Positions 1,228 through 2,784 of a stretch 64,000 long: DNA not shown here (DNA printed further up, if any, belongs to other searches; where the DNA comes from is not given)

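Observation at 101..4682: hemA followed directly by two paralogous radical-SAM/SPASM genes and an HmuY-like protein: possible alternative heme-biosynthesis or heme-handling operon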

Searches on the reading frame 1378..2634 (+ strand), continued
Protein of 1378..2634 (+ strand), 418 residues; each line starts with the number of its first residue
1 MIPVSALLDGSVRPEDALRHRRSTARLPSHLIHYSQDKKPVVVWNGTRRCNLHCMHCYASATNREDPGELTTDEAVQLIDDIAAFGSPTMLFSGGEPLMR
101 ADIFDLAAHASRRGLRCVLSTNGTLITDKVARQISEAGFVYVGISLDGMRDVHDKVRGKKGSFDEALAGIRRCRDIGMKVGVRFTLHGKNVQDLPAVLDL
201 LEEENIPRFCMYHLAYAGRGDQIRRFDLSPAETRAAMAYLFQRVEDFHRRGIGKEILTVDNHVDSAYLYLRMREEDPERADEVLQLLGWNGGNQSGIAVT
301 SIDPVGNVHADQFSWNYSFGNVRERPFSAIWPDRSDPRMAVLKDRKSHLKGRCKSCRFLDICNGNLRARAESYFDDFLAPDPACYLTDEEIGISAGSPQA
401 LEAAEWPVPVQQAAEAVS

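Call 31: search_protein_families(library=ncbifam, proteins=[L058:8159-9172:+, L021:12348-13532:-, L065:8927-9451:+, L065:9471-10004:+, L040:1192-2202:+, L031:1384-2937:+, L058:9176-9838:+, L022:12951-14858:-, L087:3435-3683:+, L015:1069-2052:+], max_evalue=0.00001)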
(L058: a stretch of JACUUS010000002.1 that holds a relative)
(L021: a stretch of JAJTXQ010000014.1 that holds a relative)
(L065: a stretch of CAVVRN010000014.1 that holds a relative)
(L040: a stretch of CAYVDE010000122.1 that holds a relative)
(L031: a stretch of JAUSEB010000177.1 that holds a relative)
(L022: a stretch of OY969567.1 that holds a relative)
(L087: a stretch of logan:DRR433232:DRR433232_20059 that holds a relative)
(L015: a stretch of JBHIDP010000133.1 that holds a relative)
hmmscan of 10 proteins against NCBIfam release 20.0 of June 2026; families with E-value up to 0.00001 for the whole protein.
L058:8159-9172:+ (337 aa): 2 families
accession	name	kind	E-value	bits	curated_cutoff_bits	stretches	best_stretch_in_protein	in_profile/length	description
NF040708.3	Siroheme_Dcarb_AhbA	equivalog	9.3e-68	226.5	140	2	12-155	1-144/144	siroheme decarboxylase subunit alpha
NF040707.3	Siroheme_Dcarb_AhbB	equivalog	1e-64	216.6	125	2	188-332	1-146/146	siroheme decarboxylase subunit beta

L021:12348-13532:- (394 aa): 4 families
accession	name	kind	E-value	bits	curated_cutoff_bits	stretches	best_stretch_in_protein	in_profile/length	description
NF040707.3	Siroheme_Dcarb_AhbB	equivalog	2.6e-69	231.6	125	2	235-376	1-143/146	siroheme decarboxylase subunit beta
NF040708.3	Siroheme_Dcarb_AhbA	equivalog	1e-68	229.6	140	2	59-200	3-144/144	siroheme decarboxylase subunit alpha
NF040820.1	trans_reg_LrpA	equivalog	3.8e-09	36.6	250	0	71-147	16-94/141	HTH-type transcriptional regulator LrpA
NF040947.1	trans_reg_LysM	equivalog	4.1e-06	26.6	180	0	247-365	17-129/136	HTH-type transcriptional regulator LysM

L065:8927-9451:+ (174 aa): 6 families
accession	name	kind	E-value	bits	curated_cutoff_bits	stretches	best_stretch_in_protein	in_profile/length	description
NF040708.3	Siroheme_Dcarb_AhbA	equivalog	3.2e-43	147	140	1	27-172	1-143/144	siroheme decarboxylase subunit alpha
NF040707.3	Siroheme_Dcarb_AhbB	equivalog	1.1e-22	80.4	125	1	30-157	1-133/146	siroheme decarboxylase subunit beta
NF040947.1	trans_reg_LysM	equivalog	1.5e-12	47.5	180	1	23-151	1-124/136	HTH-type transcriptional regulator LysM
NF040820.1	trans_reg_LrpA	equivalog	9.4e-09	35.3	250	1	23-143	2-119/141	HTH-type transcriptional regulator LrpA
NF053758.1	ChrTpTrnRegChrS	equivalog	8.1e-08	32.2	250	1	20-120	9-106/158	chromate efflux transcriptional regulator ChrS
NF041395.1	TranRegLrpA1_Halo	equivalog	9.8e-06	25.6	250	0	22-144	2-121/142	HTH-type transcriptional regulator LrpA1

L065:9471-10004:+ (177 aa): 7 families
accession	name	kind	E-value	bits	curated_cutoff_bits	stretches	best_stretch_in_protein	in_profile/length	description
NF040707.3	Siroheme_Dcarb_AhbB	equivalog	2.4e-50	170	125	1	8-150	1-143/146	siroheme decarboxylase subunit beta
NF040708.3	Siroheme_Dcarb_AhbA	equivalog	1.4e-24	86.5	140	1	5-145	1-135/144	siroheme decarboxylase subunit alpha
NF040947.1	trans_reg_LysM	equivalog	3.5e-10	39.8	180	1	1-136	1-126/136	HTH-type transcriptional regulator LysM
NF053758.1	ChrTpTrnRegChrS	equivalog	1.1e-08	35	250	1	1-110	12-118/158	chromate efflux transcriptional regulator ChrS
NF040820.1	trans_reg_LrpA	equivalog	1.5e-08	34.6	250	1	2-97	3-95/141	HTH-type transcriptional regulator LrpA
NF041396.1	TranRegLrp_Halo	equivalog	2.3e-07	30.8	190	1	22-135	21-129/149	HTH-type transcriptional regulator Lrp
NF008384.0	PRK11179.1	equivalog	7.3e-06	25.9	227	1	1-135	7-135/153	transcriptional regulator AsnC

L040:1192-2202:+ (336 aa): 2 families
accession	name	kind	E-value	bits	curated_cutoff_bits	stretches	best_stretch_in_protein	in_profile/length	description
NF006762.1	PRK09283.1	equivalog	2.5e-153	510.2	297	1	13-332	4-325/327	porphobilinogen synthase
NF009923.0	PRK13384.1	equivalog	1.7e-123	412.3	507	1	12-332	6-325/327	porphobilinogen synthase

L031:1384-2937:+ (517 aa): 39 families (the best 25 are shown)
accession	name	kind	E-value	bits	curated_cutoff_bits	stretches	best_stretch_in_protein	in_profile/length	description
NF004790.0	PRK06136.1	subfamily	1.1e-96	323.2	198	1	6-251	3-247/250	uroporphyrinogen-III C-methyltransferase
NF005524.0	PRK07168.1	equivalog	3.6e-96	322.6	603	1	7-359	3-349/474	uroporphyrin-III C-methyltransferase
TIGR01469.1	cobA_cysG_Cterm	equivalog_domain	3.7e-96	321.5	185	1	7-244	1-237/238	uroporphyrinogen-III C-methyltransferase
NF007922.1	PRK10637.1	equivalog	1.9e-90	304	400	1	5-242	215-450/450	siroheme synthase CysG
NF004593.0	PRK05928.4-2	equivalog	7.4e-49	166.4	275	1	257-506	2-243/247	uroporphyrinogen-III synthase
NF004583.0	PRK05928.1-5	equivalog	3.8e-48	164.1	432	1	255-503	4-246/250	uroporphyrinogen-III synthase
NF004587.0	PRK05928.2-5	equivalog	1.3e-41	142.7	246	1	258-506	6-241/245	uroporphyrinogen-III synthase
TIGR01465.1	cobM_cbiF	equivalog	8.9e-41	139.8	259.65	1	9-243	1-229/247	precorrin-4 C(11)-methyltransferase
NF004592.0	PRK05928.4-1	equivalog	1.5e-34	119.6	332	1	258-505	2-235/237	uroporphyrinogen-III synthase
NF012017.0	PRK15473.1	equivalog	8.4e-32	110.5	408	1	8-240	9-235/257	cobalt-precorrin-4 methyltransferase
NF004594.0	PRK05928.4-3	equivalog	2.5e-26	92.6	365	1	258-503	2-230/237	uroporphyrinogen-III synthase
NF005411.0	PRK06975.1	equivalog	3.2e-26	91.8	414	1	259-453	8-214/660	fused uroporphyrinogen-III synthase HemD/membrane protein HemX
NF004586.0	PRK05928.2-4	equivalog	2.3e-24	86.2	401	1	258-496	3-228/240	uroporphyrinogen-III synthase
NF005568.0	PRK07239.1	equivalog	2.1e-23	82.9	273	2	378-504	138-273/381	uroporphyrinogen-III synthase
NF004423.0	PRK05765.1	equivalog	6.3e-21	75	332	1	7-238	3-224/247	precorrin-3B C(17)-methyltransferase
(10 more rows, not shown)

L058:9176-9838:+ (220 aa): 5 families
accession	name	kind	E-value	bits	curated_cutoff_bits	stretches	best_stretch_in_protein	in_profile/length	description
NF007922.1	PRK10637.1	equivalog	3.8e-52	177.8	400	1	7-206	1-203/450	siroheme synthase CysG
TIGR01470.1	cysG_Nterm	subfamily_domain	6.4e-51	172.9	62.3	1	8-188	1-183/205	siroheme synthase, N-terminal domain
NF005222.0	PRK06718.1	equivalog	1.1e-40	139.4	204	1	7-176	2-170/203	NAD(P)-binding protein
NF005223.0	PRK06719.1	equivalog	5.9e-24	84.6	223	1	7-151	4-144/157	precorrin-2 dehydrogenase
NF004045.0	PRK05562.1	equivalog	1.2e-14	54.2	181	1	18-172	27-180/225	NAD(P)-dependent oxidoreductase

L022:12951-14858:- (635 aa): 5 families
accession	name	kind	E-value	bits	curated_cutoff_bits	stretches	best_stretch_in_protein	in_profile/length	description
NF040708.3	Siroheme_Dcarb_AhbA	equivalog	3.8e-73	244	140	2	307-450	1-144/144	siroheme decarboxylase subunit alpha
NF040707.3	Siroheme_Dcarb_AhbB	equivalog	1e-71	239.3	125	2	485-626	1-143/146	siroheme decarboxylase subunit beta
NF040947.1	trans_reg_LysM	equivalog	5.6e-11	42.4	180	0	307-431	5-125/136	HTH-type transcriptional regulator LysM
NF040820.1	trans_reg_LrpA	equivalog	5.9e-10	39.2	250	0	321-402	17-99/141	HTH-type transcriptional regulator LrpA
NF041396.1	TranRegLrp_Halo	equivalog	2e-07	31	190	0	306-404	6-102/149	HTH-type transcriptional regulator Lrp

L087:3435-3683:+ (82 aa): 0 families

L015:1069-2052:+ (327 aa): 7 families
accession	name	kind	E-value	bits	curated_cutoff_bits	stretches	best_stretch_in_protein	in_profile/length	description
NF040707.3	Siroheme_Dcarb_AhbB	equivalog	7.4e-86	285.2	125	2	179-323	1-146/146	siroheme decarboxylase subunit beta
NF040708.3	Siroheme_Dcarb_AhbA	equivalog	9.4e-85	281.6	140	2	5-148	1-144/144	siroheme decarboxylase subunit alpha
NF040820.1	trans_reg_LrpA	equivalog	3.2e-14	53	250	1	1-93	2-92/141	HTH-type transcriptional regulator LrpA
NF040947.1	trans_reg_LysM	equivalog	5.6e-12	45.6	180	1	1-95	1-91/136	HTH-type transcriptional regulator LysM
NF053758.1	ChrTpTrnRegChrS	equivalog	1.3e-11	44.5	250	0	1-105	12-114/158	chromate efflux transcriptional regulator ChrS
NF008384.0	PRK11179.1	equivalog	3.3e-08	33.5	227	0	1-66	7-69/153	transcriptional regulator AsnC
NF008370.0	PRK11169.1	equivalog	8e-07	28.9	233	0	1-74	12-81/164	leucine-responsive transcriptional regulator Lrp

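Call 39: search_solved_structures(query=window:1378-2634:+, max_evalue=0.00001)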
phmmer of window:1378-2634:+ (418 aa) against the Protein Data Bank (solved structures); distinct sequences matched with E-value up to 0.00001: 13.
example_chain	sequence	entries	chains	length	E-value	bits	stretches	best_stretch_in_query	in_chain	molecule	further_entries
6efn_A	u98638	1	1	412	3.4e-18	68.8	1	46-199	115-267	Sporulation killing factor maturation protein SkfB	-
6c8v_A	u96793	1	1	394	1.8e-15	59.8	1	39-234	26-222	Coenzyme PQQ synthesis protein E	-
7vob_C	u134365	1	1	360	2.3e-14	56.2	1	48-208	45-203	Cytosylglucuronate decarboxylase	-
7voc_C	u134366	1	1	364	2.4e-14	56.2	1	48-208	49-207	Cytosylglucuronate decarboxylase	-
8hzv_A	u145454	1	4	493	1.2e-10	43.9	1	49-176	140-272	Radical S-Adenosyl-L-methionine Enzyme DesII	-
8hzy_A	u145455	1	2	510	1.3e-10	43.8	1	49-176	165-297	DesII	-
4k37_A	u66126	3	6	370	5.3e-09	38.5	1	47-185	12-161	Anaerobic sulfatase-maturating enzyme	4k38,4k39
7tol_A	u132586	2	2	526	6.1e-09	38.3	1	46-200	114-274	glycerol dibiphytanyl glycerol tetraether - macrocyclic archaeol synthase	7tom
4k36_A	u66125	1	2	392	6.5e-09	38.2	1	47-185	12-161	Anaerobic sulfatase-maturating enzyme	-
5wgg_A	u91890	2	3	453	1.3e-08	37.2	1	44-171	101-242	Radical SAM domain protein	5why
2fb2_A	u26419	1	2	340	3.7e-08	35.7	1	46-206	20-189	Molybdenum cofactor biosynthesis protein A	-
1tv7_A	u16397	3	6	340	4.7e-08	35.4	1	47-206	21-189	Molybdenum cofactor biosynthesis protein A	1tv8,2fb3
8wm2_A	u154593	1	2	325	7.3e-07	31.5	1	49-180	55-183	Fe-S radical SAM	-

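Call 53: search_protein_families(library=ncbifam, proteins=[L058:5889-7070:+, L037:10001-11188:+, L045:10001-11149:+, L022:10001-11200:+, L075:9905-11152:+, L058:7074-8159:+, L037:12325-13428:+, L045:11146-12204:+, L080:9809-11056:+, L051:3647-4771:+], max_evalue=1e-60)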
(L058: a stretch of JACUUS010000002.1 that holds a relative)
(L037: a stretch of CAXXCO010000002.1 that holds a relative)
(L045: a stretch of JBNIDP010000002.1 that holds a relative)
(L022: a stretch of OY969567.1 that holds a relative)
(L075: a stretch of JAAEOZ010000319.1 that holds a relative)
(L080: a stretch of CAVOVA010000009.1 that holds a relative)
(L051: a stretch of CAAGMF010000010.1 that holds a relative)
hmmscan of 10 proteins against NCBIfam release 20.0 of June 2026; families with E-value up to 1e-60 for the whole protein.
L058:5889-7070:+ (393 aa): 4 families
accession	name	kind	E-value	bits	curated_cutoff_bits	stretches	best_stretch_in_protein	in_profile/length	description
TIGR04054.1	rSAM_NirJ1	equivalog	3.1e-160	533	650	1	2-384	1-387/387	putative heme d1 biosynthesis radical SAM protein NirJ1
TIGR04546.1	rSAM_ahbC_deAc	equivalog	2.9e-157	523.5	650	1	2-384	1-390/390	12,18-didecarboxysiroheme deacetylase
TIGR04051.1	rSAM_NirJ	equivalog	3.5e-124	414.3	515.45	1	32-384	1-353/354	heme d1 biosynthesis radical SAM protein NirJ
TIGR04347.1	pseudo_SAM_Halo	equivalog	7e-121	404.1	525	1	2-384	1-390/390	TIGR04347 family pseudo-SAM/SPASM protein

L037:10001-11188:+ (395 aa): 7 families
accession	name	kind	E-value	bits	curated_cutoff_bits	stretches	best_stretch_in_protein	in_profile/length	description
TIGR04546.1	rSAM_ahbC_deAc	equivalog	1.4e-231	768.1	650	1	2-391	1-390/390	12,18-didecarboxysiroheme deacetylase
TIGR04054.1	rSAM_NirJ1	equivalog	8.9e-167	554.6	650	1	2-391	1-387/387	putative heme d1 biosynthesis radical SAM protein NirJ1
TIGR04347.1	pseudo_SAM_Halo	equivalog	1.2e-132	442.9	525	1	2-391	1-390/390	TIGR04347 family pseudo-SAM/SPASM protein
TIGR04051.1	rSAM_NirJ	equivalog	6.7e-125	416.7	515.45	1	39-391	1-353/354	heme d1 biosynthesis radical SAM protein NirJ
TIGR04545.1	rSAM_ahbD_hemeb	equivalog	3e-69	234.1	500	1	42-385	2-336/339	heme b synthase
TIGR04053.2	TIGR04053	equivalog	4.3e-67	226.9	395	1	38-385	5-363/366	TIGR04053 family radical SAM/SPASM domain-containing protein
TIGR04055.1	rSAM_NirJ2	equivalog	2.7e-62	211.2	500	1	41-385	1-323/326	putative heme d1 biosynthesis radical SAM protein NirJ2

L045:10001-11149:+ (382 aa): 7 families
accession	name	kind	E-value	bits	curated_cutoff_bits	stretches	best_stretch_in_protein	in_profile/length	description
TIGR04054.1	rSAM_NirJ1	equivalog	7.3e-169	561.4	650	1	2-378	1-386/387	putative heme d1 biosynthesis radical SAM protein NirJ1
TIGR04546.1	rSAM_ahbC_deAc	equivalog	2.2e-168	560.1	650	1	5-378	4-389/390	12,18-didecarboxysiroheme deacetylase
TIGR04347.1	pseudo_SAM_Halo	equivalog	9.5e-131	436.6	525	1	17-378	27-389/390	TIGR04347 family pseudo-SAM/SPASM protein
TIGR04051.1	rSAM_NirJ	equivalog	4.5e-125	417.3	515.45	1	27-379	1-353/354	heme d1 biosynthesis radical SAM protein NirJ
TIGR04055.1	rSAM_NirJ2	equivalog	1.6e-65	221.8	500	1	29-373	1-323/326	putative heme d1 biosynthesis radical SAM protein NirJ2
TIGR04545.1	rSAM_ahbD_hemeb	equivalog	2.4e-64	217.9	500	1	30-373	2-336/339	heme b synthase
TIGR04053.2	TIGR04053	equivalog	3.2e-62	210.9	395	1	25-373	4-363/366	TIGR04053 family radical SAM/SPASM domain-containing protein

L022:10001-11200:+ (399 aa): 6 families
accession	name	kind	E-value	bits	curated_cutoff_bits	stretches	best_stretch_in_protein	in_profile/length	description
TIGR04546.1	rSAM_ahbC_deAc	equivalog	2.7e-180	599.3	650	1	3-391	2-390/390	12,18-didecarboxysiroheme deacetylase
TIGR04054.1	rSAM_NirJ1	equivalog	3e-164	546.2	650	1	2-391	1-387/387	putative heme d1 biosynthesis radical SAM protein NirJ1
TIGR04347.1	pseudo_SAM_Halo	equivalog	5.1e-139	463.9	525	1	3-391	2-390/390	TIGR04347 family pseudo-SAM/SPASM protein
TIGR04051.1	rSAM_NirJ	equivalog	2.7e-138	460.8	515.45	1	39-391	1-353/354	heme d1 biosynthesis radical SAM protein NirJ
TIGR04545.1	rSAM_ahbD_hemeb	equivalog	8.5e-72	242.4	500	1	42-385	2-336/339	heme b synthase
TIGR04053.2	TIGR04053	equivalog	1.3e-67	228.6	395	1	38-385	5-363/366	TIGR04053 family radical SAM/SPASM domain-containing protein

L075:9905-11152:+ (415 aa): 4 families
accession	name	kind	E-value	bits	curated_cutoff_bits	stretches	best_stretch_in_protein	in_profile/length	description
TIGR04051.1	rSAM_NirJ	equivalog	3.1e-190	631.6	515.45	1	32-385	1-354/354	heme d1 biosynthesis radical SAM protein NirJ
TIGR04054.1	rSAM_NirJ1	equivalog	2e-124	415.1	650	1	25-384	28-387/387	putative heme d1 biosynthesis radical SAM protein NirJ1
TIGR04546.1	rSAM_ahbC_deAc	equivalog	5.6e-114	381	650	1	32-384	38-390/390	12,18-didecarboxysiroheme deacetylase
TIGR04347.1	pseudo_SAM_Halo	equivalog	4.6e-108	362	525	1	31-384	36-390/390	TIGR04347 family pseudo-SAM/SPASM protein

L058:7074-8159:+ (361 aa): 5 families
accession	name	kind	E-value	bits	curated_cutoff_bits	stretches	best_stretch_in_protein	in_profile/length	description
TIGR04545.1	rSAM_ahbD_hemeb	equivalog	3.9e-135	450.7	500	1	9-350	1-339/339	heme b synthase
TIGR04055.1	rSAM_NirJ2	equivalog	5.2e-99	331.9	500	1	9-349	1-325/326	putative heme d1 biosynthesis radical SAM protein NirJ2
TIGR04053.2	TIGR04053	equivalog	8.1e-96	321.4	395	1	9-350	9-366/366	TIGR04053 family radical SAM/SPASM domain-containing protein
TIGR04546.1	rSAM_ahbC_deAc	equivalog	4.3e-62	210.1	650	1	9-347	40-384/390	12,18-didecarboxysiroheme deacetylase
TIGR04054.1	rSAM_NirJ1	equivalog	6.1e-62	209.4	650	1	9-346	37-380/387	putative heme d1 biosynthesis radical SAM protein NirJ1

L037:12325-13428:+ (367 aa): 5 families
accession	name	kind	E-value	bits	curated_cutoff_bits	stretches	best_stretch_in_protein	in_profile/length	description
TIGR04545.1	rSAM_ahbD_hemeb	equivalog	1.6e-165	550.6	500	1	27-365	1-339/339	heme b synthase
TIGR04053.2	TIGR04053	equivalog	3.4e-108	362.2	395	1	27-365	9-366/366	TIGR04053 family radical SAM/SPASM domain-containing protein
TIGR04055.1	rSAM_NirJ2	equivalog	1.3e-105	353.5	500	1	27-364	1-325/326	putative heme d1 biosynthesis radical SAM protein NirJ2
TIGR04051.1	rSAM_NirJ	equivalog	1.8e-62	211.4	515.45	1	28-362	4-347/354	heme d1 biosynthesis radical SAM protein NirJ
TIGR04546.1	rSAM_ahbC_deAc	equivalog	8.3e-62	209.2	650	1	27-362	40-384/390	12,18-didecarboxysiroheme deacetylase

L045:11146-12204:+ (352 aa): 3 families
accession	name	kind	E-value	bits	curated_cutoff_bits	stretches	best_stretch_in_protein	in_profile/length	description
TIGR04545.1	rSAM_ahbD_hemeb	equivalog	5.1e-129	430.5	500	1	20-350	1-339/339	heme b synthase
TIGR04053.2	TIGR04053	equivalog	1.3e-116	389.9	395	1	16-252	5-244/366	TIGR04053 family radical SAM/SPASM domain-containing protein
TIGR04055.1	rSAM_NirJ2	equivalog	1.1e-93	314.3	500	1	20-349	1-325/326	putative heme d1 biosynthesis radical SAM protein NirJ2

L080:9809-11056:+ (415 aa): 7 families
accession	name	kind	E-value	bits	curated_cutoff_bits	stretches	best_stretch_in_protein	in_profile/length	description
TIGR04545.1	rSAM_ahbD_hemeb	equivalog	1.6e-154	514.3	500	1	65-406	1-339/339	heme b synthase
TIGR04053.2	TIGR04053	equivalog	4.9e-110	368.2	395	1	63-406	7-366/366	TIGR04053 family radical SAM/SPASM domain-containing protein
TIGR04055.1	rSAM_NirJ2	equivalog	1.4e-100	337.1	500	1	65-404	1-324/326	putative heme d1 biosynthesis radical SAM protein NirJ2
TIGR04051.1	rSAM_NirJ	equivalog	1.8e-66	224.5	515.45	1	65-402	3-346/354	heme d1 biosynthesis radical SAM protein NirJ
TIGR04546.1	rSAM_ahbC_deAc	equivalog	1.4e-65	221.6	650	1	65-403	40-384/390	12,18-didecarboxysiroheme deacetylase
TIGR04347.1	pseudo_SAM_Halo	equivalog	2.4e-63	214.7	525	0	65-271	39-244/390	TIGR04347 family pseudo-SAM/SPASM protein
TIGR04054.1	rSAM_NirJ1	equivalog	8.9e-63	212.2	650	1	64-403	36-381/387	putative heme d1 biosynthesis radical SAM protein NirJ1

L051:3647-4771:+ (374 aa): 4 families
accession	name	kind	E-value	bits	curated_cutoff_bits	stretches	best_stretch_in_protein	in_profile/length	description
TIGR04055.1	rSAM_NirJ2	equivalog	3.8e-181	601.8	500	1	46-371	1-326/326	putative heme d1 biosynthesis radical SAM protein NirJ2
TIGR04545.1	rSAM_ahbD_hemeb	equivalog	1.7e-107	359.7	500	1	46-370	1-338/339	heme b synthase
TIGR04053.2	TIGR04053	equivalog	3.5e-77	260.1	395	0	46-272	9-237/366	TIGR04053 family radical SAM/SPASM domain-containing protein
TIGR04347.1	pseudo_SAM_Halo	equivalog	9.5e-61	206.2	525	0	46-246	39-239/390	TIGR04347 family pseudo-SAM/SPASM protein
